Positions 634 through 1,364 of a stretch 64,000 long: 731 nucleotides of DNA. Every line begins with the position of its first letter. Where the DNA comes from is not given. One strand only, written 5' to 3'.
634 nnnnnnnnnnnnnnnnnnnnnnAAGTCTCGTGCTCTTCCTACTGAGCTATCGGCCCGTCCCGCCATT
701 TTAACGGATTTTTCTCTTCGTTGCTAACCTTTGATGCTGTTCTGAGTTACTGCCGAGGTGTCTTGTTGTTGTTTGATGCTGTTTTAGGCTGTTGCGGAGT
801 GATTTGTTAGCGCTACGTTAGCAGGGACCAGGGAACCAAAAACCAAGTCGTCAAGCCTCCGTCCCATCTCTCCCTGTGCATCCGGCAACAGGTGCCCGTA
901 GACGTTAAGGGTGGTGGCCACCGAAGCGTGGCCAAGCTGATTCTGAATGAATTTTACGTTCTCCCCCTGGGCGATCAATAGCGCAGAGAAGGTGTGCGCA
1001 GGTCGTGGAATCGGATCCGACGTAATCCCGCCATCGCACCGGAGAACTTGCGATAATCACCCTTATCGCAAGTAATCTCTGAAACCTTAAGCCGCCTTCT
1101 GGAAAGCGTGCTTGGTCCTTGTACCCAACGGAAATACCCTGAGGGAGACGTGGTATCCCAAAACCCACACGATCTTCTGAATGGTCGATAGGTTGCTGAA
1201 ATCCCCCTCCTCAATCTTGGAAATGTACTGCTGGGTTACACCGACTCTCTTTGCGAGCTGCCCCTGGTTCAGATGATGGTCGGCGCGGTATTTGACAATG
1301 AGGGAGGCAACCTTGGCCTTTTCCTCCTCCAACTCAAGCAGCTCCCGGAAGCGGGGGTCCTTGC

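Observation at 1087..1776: Toxin and antitoxin of a HigB/Gp49-HigA-like module fused into one ORF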

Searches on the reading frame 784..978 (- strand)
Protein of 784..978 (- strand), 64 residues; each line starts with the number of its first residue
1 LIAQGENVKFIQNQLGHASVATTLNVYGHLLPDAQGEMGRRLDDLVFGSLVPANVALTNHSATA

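Call 49: search_protein_families(library=pfam, proteins=[window:784-978:-], max_evalue=0.01)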
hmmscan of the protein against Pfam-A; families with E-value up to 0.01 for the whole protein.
window:784-978:- (64 aa): 1 family
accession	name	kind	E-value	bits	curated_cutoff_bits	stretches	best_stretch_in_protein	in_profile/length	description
PF00589.27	Phage_integrase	-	0.00074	19.8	27.1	1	1-30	140-168/172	Phage integrase family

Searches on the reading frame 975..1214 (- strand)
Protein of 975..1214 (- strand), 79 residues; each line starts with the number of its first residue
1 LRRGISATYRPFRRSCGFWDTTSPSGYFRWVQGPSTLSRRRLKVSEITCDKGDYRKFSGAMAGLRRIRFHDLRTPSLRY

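Call 49: search_protein_families(library=pfam, proteins=[window:975-1214:-], max_evalue=0.01)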
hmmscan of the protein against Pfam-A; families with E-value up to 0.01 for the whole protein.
window:975-1214:- (79 aa): 0 families
